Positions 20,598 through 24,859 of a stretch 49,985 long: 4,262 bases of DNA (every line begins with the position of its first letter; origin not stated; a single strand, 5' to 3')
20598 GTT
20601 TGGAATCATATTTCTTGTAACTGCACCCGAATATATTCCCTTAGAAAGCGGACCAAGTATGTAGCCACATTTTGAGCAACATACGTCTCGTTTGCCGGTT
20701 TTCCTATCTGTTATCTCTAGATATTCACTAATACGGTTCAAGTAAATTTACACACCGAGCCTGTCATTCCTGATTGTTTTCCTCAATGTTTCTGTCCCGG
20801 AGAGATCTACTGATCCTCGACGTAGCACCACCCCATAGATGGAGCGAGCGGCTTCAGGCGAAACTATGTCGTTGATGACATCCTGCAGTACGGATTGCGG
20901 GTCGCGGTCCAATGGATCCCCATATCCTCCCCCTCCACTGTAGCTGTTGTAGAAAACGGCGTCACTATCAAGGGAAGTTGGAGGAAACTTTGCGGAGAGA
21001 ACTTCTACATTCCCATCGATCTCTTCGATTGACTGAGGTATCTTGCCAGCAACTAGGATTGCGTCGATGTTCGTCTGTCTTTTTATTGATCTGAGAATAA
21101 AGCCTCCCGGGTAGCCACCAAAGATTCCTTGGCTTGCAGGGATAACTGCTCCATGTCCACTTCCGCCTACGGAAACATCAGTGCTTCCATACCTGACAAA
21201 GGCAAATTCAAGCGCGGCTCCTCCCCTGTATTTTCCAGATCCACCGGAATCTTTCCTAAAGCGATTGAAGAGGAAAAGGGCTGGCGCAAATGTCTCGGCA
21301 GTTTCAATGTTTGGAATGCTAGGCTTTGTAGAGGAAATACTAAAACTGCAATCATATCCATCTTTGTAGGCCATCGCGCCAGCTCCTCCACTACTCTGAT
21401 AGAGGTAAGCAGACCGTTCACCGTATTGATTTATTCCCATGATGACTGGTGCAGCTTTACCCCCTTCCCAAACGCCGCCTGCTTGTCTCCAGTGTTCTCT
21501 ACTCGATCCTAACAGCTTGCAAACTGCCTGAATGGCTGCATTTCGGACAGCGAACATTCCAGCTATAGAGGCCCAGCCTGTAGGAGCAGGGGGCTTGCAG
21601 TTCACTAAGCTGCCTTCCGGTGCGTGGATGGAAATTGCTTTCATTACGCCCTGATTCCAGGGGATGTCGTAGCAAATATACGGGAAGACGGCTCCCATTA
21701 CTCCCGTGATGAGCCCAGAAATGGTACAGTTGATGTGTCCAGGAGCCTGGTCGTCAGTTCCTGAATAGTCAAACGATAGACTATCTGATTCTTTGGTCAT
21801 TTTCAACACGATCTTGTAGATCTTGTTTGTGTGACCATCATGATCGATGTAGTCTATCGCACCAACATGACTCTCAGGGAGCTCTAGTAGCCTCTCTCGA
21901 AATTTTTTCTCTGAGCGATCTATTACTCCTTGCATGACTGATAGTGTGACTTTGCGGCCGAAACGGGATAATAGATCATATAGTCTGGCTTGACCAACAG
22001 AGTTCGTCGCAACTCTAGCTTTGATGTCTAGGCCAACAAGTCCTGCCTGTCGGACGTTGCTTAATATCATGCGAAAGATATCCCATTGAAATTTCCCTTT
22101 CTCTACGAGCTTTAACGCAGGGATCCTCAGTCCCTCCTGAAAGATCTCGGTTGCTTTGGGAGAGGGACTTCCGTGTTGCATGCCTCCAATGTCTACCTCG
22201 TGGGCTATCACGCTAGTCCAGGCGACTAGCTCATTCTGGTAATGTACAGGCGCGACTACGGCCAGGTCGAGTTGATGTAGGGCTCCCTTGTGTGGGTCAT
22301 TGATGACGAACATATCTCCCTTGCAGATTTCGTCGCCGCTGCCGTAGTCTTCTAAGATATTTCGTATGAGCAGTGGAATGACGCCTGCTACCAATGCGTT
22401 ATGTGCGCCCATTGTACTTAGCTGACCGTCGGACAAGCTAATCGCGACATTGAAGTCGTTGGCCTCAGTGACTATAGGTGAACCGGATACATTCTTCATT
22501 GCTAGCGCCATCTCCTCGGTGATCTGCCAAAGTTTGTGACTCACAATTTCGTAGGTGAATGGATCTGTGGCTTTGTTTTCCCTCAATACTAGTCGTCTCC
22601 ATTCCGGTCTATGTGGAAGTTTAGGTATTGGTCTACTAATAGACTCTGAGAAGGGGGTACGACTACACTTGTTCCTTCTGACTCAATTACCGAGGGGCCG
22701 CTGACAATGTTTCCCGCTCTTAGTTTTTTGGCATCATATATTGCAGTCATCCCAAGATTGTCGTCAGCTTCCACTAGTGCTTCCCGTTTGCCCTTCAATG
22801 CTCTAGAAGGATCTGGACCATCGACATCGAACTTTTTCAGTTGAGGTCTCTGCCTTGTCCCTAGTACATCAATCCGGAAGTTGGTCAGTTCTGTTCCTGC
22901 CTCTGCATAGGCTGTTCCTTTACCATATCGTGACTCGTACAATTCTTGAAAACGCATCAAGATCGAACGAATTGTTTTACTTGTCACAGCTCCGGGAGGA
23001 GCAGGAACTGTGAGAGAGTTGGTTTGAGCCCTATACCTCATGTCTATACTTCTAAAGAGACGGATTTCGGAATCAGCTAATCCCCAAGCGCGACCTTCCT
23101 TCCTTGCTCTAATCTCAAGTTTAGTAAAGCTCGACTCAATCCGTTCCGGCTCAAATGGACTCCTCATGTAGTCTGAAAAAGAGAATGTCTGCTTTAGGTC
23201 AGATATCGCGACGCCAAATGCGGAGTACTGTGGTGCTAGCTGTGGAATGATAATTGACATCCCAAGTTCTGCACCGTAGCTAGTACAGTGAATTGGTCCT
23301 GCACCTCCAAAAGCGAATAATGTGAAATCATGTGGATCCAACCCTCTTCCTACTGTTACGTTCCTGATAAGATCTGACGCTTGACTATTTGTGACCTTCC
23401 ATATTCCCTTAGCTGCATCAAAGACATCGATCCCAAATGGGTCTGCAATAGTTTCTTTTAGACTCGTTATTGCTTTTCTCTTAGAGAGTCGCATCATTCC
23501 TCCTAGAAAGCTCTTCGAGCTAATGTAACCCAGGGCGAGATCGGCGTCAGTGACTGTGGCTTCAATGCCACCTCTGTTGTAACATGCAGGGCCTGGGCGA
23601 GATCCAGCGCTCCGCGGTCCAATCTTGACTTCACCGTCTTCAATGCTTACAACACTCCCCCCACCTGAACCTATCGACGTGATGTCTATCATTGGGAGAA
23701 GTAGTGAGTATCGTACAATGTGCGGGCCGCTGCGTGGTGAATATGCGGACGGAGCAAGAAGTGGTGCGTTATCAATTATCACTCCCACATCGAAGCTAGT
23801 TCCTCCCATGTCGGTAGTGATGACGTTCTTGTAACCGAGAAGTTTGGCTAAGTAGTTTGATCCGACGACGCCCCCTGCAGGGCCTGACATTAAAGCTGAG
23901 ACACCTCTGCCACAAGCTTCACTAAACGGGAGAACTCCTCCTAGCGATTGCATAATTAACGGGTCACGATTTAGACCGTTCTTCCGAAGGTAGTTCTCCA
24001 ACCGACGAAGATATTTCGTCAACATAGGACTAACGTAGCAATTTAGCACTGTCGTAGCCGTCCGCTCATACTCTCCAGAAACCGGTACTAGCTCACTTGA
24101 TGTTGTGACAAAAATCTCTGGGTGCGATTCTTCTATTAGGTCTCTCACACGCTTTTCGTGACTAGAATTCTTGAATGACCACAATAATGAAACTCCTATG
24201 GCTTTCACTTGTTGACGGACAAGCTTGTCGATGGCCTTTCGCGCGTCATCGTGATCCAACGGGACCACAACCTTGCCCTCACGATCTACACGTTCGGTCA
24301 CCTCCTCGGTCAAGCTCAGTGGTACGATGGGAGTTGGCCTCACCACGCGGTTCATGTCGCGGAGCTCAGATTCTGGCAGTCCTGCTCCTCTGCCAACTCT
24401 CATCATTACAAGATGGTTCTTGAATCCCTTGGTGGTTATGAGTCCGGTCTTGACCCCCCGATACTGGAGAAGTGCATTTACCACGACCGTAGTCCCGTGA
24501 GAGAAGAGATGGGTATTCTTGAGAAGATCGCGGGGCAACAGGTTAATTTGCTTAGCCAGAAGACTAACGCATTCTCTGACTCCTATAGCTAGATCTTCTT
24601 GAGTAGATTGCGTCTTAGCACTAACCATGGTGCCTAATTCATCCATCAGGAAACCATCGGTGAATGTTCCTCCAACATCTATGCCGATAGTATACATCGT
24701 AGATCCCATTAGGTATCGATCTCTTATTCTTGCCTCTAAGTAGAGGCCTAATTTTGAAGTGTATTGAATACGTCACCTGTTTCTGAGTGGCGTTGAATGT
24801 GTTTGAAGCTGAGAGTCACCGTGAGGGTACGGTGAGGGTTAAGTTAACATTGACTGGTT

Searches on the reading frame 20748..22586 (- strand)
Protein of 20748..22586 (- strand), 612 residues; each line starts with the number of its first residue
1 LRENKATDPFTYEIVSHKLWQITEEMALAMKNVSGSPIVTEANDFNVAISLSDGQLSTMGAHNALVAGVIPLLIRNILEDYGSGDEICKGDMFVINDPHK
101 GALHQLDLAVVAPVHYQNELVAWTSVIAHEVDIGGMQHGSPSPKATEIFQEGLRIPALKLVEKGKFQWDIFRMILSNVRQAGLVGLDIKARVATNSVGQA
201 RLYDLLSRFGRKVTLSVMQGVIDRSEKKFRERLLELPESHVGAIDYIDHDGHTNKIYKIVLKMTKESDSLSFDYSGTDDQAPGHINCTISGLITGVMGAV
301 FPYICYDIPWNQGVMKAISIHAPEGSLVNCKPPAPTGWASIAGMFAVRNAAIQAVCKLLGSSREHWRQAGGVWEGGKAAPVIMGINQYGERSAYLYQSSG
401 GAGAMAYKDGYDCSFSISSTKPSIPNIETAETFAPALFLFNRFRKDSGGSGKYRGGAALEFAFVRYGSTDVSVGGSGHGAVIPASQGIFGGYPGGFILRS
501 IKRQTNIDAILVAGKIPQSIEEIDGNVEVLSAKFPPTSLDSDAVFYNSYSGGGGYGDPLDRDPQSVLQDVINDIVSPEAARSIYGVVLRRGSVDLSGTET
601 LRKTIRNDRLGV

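Call 46: search_protein_families(library=pfam, proteins=[window:20748-22586:-], max_evalue=0.00001)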
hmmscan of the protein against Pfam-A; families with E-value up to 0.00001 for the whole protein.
window:20748-22586:- (612 aa): 1 family
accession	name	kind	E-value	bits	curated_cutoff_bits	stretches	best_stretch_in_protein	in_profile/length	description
PF02538.19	Hydantoinase_B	-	1.9e-117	393.3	26.8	1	8-558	1-519/519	Hydantoinase B/oxoprolinase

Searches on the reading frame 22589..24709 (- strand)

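Call 46: search_protein_families(library=pfam, proteins=[window:22589-24709:-], max_evalue=0.00001)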
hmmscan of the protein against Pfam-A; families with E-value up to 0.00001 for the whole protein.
window:22589-24709:- (706 aa): 3 families
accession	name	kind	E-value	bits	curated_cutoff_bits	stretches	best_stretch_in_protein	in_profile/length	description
PF01968.24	Hydantoinase_A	-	6.4e-83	278.8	22.9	1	216-507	1-289/291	Hydantoinase/oxoprolinase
PF05378.19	Hydant_A_N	-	3.9e-36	124.9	25.2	1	8-194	2-174/176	Hydantoinase/oxoprolinase N-terminal region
PF19278.4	Hydant_A_C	-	3.1e-25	89.1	21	1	522-700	12-190/193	Hydantoinase/oxoprolinase C-terminal domain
